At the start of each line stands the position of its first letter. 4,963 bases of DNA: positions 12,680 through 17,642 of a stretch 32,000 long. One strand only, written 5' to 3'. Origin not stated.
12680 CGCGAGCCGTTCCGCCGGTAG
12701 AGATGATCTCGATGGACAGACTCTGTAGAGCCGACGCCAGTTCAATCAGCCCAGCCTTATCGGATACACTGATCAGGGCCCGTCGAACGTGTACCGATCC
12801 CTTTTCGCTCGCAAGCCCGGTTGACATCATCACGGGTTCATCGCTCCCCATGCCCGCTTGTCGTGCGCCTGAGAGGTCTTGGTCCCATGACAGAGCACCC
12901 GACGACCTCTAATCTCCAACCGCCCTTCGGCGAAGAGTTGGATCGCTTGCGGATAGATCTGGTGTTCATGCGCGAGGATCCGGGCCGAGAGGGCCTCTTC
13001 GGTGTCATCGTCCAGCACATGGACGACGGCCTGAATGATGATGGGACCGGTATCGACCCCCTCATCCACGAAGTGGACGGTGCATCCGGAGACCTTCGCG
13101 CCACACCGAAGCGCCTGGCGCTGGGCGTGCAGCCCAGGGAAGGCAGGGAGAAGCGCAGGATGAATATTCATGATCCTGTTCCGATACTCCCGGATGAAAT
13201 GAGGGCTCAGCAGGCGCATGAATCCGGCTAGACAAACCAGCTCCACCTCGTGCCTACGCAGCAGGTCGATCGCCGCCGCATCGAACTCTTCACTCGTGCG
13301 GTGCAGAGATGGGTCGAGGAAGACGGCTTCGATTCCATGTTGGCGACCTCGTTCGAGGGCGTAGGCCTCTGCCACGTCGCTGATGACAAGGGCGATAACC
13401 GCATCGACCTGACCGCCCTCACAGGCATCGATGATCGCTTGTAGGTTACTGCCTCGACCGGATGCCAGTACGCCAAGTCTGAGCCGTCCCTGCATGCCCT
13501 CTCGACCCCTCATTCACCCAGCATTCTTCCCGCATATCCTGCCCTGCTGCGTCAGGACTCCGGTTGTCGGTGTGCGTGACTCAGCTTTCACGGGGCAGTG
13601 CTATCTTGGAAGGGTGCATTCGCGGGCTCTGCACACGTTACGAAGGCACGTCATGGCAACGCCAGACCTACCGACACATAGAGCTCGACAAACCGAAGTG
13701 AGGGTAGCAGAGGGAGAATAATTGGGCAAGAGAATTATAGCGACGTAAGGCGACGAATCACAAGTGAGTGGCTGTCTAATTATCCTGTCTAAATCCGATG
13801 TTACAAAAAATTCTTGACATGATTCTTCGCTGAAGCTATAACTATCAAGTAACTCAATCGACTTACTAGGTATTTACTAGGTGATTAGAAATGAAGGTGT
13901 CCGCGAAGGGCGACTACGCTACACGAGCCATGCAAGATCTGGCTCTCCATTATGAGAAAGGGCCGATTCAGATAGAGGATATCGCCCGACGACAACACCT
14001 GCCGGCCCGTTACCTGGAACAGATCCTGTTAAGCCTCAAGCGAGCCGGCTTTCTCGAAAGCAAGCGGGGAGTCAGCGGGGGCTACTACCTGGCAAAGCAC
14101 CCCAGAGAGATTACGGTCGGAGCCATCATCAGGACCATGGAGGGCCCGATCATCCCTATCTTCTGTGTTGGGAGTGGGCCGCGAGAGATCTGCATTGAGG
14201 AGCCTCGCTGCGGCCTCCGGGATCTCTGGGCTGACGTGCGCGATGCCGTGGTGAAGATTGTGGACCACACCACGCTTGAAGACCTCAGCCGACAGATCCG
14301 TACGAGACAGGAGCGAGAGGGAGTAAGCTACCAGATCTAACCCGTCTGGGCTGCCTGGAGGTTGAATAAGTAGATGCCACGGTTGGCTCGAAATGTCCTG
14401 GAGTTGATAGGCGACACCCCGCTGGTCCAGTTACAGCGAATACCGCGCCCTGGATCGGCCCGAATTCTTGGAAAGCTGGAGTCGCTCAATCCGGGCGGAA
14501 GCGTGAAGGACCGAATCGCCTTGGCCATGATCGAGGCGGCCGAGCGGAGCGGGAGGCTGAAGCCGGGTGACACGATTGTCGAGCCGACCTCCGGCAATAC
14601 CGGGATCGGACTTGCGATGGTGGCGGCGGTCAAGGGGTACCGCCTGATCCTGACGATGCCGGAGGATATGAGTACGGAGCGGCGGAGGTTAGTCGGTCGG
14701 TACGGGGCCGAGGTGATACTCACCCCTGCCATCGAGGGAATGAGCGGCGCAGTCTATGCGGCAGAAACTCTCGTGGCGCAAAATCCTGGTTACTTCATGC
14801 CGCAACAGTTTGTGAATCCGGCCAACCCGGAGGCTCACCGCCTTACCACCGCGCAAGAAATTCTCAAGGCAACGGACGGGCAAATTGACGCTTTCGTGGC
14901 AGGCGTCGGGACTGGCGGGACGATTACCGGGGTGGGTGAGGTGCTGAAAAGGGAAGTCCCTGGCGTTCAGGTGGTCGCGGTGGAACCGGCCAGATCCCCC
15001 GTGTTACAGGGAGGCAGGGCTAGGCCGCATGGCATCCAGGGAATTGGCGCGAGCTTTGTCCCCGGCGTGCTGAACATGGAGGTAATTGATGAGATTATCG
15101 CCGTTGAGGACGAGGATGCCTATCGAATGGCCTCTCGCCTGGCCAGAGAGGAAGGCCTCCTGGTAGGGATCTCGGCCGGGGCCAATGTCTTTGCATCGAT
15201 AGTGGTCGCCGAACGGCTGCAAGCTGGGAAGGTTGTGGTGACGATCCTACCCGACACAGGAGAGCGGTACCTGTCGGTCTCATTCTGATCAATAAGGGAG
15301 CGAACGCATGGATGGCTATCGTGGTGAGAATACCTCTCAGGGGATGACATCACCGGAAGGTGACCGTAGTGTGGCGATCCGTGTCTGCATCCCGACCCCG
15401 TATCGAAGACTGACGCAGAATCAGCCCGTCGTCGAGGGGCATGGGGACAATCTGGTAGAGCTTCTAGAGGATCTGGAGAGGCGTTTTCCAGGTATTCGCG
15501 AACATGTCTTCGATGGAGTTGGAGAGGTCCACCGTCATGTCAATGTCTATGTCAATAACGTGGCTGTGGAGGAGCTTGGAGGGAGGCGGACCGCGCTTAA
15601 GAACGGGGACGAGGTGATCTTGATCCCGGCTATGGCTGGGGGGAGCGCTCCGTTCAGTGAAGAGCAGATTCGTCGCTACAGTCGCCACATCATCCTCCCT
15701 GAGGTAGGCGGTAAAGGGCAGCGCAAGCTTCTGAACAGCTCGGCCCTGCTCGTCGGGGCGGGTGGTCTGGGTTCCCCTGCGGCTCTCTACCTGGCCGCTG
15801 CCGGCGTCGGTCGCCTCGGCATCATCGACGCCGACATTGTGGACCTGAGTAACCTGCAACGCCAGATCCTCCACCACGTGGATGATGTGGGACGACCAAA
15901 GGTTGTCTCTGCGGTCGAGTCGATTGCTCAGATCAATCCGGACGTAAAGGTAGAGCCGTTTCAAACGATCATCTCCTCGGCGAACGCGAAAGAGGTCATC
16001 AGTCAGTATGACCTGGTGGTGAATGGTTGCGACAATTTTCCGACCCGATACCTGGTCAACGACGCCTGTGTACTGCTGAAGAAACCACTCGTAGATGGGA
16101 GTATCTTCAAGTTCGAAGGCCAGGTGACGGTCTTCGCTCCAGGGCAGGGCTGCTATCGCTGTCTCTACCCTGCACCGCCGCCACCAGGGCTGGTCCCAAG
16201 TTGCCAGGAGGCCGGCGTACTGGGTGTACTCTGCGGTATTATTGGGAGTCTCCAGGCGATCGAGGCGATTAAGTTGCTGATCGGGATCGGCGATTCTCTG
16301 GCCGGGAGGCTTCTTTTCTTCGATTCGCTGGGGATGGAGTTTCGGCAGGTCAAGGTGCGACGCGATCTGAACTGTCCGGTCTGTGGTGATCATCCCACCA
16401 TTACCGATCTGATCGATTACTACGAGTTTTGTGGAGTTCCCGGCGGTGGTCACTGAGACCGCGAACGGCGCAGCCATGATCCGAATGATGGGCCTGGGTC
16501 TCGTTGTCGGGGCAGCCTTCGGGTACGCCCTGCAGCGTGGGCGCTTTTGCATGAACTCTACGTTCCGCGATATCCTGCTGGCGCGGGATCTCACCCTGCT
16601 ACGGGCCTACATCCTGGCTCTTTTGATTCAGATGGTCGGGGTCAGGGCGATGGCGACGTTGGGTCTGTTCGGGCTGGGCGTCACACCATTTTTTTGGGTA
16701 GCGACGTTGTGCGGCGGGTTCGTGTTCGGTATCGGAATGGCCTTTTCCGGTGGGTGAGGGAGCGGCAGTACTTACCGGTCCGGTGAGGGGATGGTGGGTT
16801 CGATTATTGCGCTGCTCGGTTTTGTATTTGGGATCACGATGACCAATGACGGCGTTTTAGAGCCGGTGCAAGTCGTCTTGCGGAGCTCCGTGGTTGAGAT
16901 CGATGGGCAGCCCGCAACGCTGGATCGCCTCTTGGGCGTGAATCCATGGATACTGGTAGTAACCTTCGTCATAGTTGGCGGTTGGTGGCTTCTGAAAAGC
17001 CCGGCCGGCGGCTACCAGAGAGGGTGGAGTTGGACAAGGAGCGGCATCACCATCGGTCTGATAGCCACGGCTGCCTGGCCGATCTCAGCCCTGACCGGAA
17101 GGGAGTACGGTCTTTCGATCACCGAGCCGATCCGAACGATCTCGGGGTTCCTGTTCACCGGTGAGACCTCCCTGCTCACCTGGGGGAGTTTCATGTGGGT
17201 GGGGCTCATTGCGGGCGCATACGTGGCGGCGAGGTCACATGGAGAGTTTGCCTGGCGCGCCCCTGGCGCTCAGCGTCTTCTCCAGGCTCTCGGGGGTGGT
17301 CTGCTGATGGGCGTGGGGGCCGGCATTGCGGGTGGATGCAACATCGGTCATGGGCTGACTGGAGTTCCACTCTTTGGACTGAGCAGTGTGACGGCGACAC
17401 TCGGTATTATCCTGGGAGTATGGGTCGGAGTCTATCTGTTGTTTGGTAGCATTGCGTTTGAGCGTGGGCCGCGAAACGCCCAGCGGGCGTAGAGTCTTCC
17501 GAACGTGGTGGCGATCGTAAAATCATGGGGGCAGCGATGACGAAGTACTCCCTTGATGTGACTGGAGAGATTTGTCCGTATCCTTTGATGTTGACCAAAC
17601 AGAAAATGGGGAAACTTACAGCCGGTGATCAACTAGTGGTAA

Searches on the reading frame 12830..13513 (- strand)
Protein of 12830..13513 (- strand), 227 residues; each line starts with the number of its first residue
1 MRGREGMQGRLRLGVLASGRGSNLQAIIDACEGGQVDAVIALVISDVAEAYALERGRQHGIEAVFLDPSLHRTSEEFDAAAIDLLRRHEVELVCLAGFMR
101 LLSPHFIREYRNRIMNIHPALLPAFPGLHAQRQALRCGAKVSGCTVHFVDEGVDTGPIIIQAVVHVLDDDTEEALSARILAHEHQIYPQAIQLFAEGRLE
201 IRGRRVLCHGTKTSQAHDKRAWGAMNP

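Call 6: search_protein_families(library=pfam, proteins=[window:12830-13513:-], max_evalue=0.001)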
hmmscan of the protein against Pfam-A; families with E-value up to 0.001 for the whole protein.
window:12830-13513:- (227 aa): 1 family
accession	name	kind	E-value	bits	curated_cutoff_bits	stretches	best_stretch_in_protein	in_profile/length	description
PF00551.24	Formyl_trans_N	-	2e-58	197.6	26.1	1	12-191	2-181/181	Formyl transferase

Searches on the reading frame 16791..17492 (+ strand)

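Call 6: search_protein_families(library=pfam, proteins=[window:16791-17492:+], max_evalue=0.001)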
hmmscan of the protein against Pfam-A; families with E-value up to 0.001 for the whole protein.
window:16791-17492:+ (233 aa): 1 family
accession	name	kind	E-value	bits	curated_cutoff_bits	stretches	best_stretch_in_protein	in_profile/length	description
PF04143.19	Sulf_transp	-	1.2e-46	160.2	27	1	2-212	87-310/310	Sulphur transport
